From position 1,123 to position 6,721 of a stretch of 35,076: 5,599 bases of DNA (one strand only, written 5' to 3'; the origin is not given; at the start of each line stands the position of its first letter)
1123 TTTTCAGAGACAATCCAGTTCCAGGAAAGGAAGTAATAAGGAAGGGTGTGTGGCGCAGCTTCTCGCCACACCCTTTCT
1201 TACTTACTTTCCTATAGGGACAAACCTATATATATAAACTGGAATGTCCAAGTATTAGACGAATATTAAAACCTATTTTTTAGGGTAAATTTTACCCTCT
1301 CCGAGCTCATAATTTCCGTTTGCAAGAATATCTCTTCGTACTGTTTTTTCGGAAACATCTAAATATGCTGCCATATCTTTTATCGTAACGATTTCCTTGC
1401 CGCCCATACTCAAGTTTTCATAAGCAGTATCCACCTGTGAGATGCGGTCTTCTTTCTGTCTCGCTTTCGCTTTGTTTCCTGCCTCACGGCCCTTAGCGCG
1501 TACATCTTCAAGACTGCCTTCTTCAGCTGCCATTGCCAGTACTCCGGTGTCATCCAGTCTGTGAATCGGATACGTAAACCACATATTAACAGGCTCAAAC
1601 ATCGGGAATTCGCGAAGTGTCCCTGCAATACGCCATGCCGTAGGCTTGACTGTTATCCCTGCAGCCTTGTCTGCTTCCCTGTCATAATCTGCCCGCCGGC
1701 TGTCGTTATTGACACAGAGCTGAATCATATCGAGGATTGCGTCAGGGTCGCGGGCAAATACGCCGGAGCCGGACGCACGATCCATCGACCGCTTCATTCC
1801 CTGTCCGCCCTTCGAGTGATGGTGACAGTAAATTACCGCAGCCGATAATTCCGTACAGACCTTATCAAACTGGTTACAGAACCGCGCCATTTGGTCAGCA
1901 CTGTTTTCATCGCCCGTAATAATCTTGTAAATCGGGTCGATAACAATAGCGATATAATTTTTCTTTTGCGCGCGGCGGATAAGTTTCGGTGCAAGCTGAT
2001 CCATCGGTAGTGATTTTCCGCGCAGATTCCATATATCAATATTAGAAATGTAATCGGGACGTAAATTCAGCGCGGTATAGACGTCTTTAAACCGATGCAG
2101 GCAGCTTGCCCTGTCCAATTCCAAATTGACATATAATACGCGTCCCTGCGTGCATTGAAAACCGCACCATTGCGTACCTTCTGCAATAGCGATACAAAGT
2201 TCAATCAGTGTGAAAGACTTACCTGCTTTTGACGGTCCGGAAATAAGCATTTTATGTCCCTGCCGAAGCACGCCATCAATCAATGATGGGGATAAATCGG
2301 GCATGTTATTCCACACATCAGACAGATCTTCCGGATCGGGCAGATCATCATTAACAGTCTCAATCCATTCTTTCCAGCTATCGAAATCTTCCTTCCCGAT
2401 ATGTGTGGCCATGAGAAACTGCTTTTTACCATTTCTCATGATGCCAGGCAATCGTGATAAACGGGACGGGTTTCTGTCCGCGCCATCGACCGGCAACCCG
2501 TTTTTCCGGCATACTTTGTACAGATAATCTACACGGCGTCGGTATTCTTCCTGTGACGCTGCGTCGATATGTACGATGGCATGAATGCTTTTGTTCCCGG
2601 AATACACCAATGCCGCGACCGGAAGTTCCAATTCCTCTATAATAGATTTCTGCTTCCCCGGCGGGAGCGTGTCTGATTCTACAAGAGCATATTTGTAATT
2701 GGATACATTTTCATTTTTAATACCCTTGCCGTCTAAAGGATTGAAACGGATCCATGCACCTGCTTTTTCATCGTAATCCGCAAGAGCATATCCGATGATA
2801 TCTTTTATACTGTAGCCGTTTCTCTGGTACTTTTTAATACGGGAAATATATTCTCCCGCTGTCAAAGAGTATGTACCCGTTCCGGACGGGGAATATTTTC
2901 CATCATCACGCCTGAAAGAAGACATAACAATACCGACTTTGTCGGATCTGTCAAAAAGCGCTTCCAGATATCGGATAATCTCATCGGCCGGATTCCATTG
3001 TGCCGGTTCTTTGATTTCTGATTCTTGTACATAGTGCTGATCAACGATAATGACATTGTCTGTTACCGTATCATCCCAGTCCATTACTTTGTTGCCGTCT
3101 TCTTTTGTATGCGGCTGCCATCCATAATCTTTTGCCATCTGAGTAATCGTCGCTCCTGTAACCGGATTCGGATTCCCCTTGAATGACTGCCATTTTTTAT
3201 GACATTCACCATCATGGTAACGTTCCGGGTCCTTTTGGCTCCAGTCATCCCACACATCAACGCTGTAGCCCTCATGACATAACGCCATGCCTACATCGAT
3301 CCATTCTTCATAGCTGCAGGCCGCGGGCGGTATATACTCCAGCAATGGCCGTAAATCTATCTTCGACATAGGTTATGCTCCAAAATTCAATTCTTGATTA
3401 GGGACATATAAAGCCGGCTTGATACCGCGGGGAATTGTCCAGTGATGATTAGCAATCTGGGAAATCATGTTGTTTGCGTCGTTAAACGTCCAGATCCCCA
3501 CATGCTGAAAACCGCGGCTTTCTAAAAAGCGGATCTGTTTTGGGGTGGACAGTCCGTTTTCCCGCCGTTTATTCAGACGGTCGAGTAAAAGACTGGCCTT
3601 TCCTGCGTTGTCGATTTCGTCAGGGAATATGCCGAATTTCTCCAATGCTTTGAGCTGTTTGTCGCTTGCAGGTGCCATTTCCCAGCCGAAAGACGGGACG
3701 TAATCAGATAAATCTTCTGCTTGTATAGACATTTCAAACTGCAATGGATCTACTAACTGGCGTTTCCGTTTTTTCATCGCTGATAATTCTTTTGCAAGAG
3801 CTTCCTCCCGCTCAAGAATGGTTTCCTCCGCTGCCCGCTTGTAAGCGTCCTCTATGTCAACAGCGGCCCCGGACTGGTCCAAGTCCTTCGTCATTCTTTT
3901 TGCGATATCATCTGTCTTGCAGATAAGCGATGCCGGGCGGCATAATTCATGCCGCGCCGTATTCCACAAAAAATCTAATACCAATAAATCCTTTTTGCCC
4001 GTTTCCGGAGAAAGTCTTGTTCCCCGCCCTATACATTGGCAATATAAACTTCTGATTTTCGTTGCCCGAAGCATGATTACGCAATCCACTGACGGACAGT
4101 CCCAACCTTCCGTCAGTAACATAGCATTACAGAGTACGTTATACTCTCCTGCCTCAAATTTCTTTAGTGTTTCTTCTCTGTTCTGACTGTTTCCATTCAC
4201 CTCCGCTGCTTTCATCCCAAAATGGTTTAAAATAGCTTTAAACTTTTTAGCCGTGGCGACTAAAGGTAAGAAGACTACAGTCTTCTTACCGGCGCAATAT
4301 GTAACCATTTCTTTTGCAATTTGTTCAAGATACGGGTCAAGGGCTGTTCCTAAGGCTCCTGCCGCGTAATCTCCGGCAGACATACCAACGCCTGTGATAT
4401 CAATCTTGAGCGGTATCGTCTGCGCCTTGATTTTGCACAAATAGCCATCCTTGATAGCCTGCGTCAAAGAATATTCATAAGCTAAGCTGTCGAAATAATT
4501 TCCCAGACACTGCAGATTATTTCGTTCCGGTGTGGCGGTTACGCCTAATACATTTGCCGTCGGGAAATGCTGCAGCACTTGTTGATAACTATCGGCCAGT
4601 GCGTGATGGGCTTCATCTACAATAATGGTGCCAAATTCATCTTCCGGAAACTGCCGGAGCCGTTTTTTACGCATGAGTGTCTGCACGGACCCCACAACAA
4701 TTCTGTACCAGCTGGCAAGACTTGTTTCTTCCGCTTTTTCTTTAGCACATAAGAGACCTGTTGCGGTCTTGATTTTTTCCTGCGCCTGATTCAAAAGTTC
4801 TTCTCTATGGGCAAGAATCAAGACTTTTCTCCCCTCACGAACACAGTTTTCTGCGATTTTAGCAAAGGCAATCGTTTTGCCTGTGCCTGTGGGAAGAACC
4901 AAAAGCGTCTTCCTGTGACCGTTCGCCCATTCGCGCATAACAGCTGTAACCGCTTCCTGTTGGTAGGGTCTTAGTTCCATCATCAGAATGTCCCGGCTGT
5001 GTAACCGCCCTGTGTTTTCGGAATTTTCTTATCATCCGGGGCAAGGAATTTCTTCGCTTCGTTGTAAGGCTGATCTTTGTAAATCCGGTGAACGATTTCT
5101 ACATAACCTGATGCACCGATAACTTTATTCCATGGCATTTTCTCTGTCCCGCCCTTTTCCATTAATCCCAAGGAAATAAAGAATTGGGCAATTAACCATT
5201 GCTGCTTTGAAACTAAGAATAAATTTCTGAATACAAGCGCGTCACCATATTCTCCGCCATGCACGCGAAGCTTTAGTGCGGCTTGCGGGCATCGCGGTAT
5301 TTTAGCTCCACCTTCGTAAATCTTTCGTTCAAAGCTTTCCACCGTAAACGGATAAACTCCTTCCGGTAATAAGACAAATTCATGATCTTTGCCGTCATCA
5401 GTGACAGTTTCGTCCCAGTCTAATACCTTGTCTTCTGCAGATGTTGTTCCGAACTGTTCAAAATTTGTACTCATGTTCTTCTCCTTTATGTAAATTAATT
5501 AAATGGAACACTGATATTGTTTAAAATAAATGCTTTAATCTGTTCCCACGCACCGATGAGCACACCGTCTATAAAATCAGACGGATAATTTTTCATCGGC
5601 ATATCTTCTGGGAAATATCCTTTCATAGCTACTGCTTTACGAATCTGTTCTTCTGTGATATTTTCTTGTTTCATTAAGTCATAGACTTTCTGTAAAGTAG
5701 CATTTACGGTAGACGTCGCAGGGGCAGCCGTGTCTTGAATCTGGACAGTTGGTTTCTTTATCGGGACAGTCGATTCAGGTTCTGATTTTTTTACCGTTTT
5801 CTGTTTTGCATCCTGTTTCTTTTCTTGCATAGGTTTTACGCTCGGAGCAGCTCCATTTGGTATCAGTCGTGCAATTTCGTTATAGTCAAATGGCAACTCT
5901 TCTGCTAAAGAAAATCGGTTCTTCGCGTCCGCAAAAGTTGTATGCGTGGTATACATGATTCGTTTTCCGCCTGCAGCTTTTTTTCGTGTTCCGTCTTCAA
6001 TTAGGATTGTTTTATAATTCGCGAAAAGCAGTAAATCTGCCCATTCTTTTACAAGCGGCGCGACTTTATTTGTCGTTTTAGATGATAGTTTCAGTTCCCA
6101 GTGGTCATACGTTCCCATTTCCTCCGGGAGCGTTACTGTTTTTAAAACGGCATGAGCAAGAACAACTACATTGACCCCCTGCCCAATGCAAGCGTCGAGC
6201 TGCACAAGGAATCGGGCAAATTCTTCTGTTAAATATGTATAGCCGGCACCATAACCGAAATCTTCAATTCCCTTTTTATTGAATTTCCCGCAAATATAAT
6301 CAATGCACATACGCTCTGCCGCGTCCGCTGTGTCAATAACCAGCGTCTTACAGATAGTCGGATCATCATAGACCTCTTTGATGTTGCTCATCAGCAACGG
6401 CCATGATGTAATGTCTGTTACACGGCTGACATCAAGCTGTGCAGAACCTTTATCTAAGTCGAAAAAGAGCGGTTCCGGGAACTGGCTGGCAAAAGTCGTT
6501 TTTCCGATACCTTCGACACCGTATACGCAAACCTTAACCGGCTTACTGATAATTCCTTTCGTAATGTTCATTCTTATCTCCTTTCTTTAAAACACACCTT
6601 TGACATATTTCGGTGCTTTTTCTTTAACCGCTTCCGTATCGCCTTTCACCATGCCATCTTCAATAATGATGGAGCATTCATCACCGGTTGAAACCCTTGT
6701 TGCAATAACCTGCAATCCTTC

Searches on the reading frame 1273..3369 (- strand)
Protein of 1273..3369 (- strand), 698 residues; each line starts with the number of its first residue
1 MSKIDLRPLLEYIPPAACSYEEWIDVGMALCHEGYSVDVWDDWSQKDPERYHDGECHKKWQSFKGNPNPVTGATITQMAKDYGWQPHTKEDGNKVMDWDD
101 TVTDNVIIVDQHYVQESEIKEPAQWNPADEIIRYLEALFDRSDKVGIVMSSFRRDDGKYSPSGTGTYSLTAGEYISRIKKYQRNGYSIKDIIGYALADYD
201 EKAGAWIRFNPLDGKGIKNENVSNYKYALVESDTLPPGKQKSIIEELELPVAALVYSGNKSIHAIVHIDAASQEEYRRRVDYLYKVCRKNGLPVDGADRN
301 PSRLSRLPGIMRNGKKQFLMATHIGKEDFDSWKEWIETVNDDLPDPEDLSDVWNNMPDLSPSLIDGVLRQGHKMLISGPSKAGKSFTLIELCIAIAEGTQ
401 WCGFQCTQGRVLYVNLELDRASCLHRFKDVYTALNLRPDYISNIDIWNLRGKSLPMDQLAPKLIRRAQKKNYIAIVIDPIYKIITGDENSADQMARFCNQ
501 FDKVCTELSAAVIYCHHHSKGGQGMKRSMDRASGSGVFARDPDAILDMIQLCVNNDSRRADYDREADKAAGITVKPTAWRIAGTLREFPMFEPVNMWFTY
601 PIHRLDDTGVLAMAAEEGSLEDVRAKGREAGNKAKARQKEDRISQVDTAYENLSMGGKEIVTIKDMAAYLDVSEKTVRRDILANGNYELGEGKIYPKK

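Call 10: search_protein_families(library=phrogs, proteins=[window:1273-3369:-], max_evalue=0.001)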
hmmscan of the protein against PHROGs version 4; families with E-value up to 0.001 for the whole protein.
window:1273-3369:- (698 aa): 14 families
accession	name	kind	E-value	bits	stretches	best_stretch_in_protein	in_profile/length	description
phrog_2597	-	DNA, RNA and nucleotide metabolism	0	1085.3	2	2-566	3-562/747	DNA primase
phrog_906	-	DNA, RNA and nucleotide metabolism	2.3e-20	74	1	351-535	508-683/872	DNA polymerase/primase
phrog_2850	-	unknown function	2.7e-12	47.3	1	376-520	163-309/465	-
phrog_3123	-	unknown function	2.7e-10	40.5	1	342-535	309-523/583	-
phrog_239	-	DNA, RNA and nucleotide metabolism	4.8e-10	40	1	363-545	351-550/801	DNA primase/helicase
phrog_6012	-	DNA, RNA and nucleotide metabolism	5.6e-10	40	1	355-535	128-313/447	DNA helicase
phrog_1284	-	unknown function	9e-10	39.4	1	363-497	27-157/306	-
phrog_19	-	DNA, RNA and nucleotide metabolism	8e-08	32.6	1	365-546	347-535/621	DnaB-like replicative helicase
phrog_3022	-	DNA, RNA and nucleotide metabolism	2e-06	27.5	1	16-102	223-333/788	DNA primase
phrog_3228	-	DNA, RNA and nucleotide metabolism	3e-06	26.8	1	346-537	349-543/766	replicative helicase-primase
phrog_1156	-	DNA, RNA and nucleotide metabolism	4.4e-06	26.5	1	11-92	237-318/855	DNA primase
phrog_29234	-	unknown function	7.1e-06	25.3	1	10-85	247-322/887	-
phrog_25693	-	unknown function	1.3e-05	25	1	361-536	40-226/405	-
phrog_15962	-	DNA, RNA and nucleotide metabolism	0.00073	18.9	0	19-85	260-332/835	DNA primase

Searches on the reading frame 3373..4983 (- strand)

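Call 10: search_protein_families(library=phrogs, proteins=[window:3373-4983:-], max_evalue=0.001)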
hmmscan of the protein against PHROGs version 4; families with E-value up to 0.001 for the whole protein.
window:3373-4983:- (536 aa): 11 families
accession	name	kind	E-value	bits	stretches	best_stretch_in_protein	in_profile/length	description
phrog_16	-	DNA, RNA and nucleotide metabolism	2.5e-102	344.7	1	1-510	270-732/986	DNA helicase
phrog_16694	-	unknown function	2.4e-33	116.2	2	3-204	274-503/1010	-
phrog_62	-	DNA, RNA and nucleotide metabolism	9.7e-20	70.7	2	2-159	695-856/1881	DNA helicase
phrog_9690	-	DNA, RNA and nucleotide metabolism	4.7e-14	53.1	1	115-339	39-269/306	DNA helicase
phrog_3830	-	unknown function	3.1e-13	49.8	1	4-193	267-479/1032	-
phrog_16259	-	DNA, RNA and nucleotide metabolism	9.4e-10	39.2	1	2-128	116-236/330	DNA helicase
phrog_2488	-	DNA, RNA and nucleotide metabolism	2e-07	31.2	1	4-75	19-95/579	DNA helicase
phrog_32711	-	unknown function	2.9e-07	29.8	1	120-325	221-440/956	-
phrog_34481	-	unknown function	2e-05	25.5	1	16-73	43-100/132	-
phrog_27849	-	unknown function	0.00037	19.8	0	267-323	483-544/664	-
phrog_2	-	head and packaging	0.00053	19.8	1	4-130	266-377/807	terminase large subunit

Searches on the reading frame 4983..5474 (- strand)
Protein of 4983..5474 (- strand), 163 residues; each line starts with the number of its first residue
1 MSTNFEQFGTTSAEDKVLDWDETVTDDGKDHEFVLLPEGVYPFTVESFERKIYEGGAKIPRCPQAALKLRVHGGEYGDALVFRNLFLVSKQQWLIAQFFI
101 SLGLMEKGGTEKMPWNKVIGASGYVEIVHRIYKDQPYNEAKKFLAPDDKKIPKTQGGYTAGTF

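Call 10: search_protein_families(library=phrogs, proteins=[window:4983-5474:-], max_evalue=0.001)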
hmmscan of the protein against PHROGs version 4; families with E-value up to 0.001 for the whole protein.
window:4983-5474:- (163 aa): 1 family
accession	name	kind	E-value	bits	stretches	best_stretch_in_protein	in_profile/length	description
phrog_2698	-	unknown function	3.6e-47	161.2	1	12-155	5-149/167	-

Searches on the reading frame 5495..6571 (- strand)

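Call 10: search_protein_families(library=phrogs, proteins=[window:5495-6571:-], max_evalue=0.001)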
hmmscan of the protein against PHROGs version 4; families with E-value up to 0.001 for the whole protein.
window:5495-6571:- (358 aa): 3 families
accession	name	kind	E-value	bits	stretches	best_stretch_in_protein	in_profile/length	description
phrog_124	-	DNA, RNA and nucleotide metabolism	1.9e-68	232.6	1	4-352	35-372/382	Sak4-like ssDNA annealing protein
phrog_19299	-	head and packaging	1.4e-13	51.2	1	35-265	403-638/702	terminase large subunit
phrog_8097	-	DNA, RNA and nucleotide metabolism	1.3e-06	28.5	1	13-286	262-540/598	exonuclease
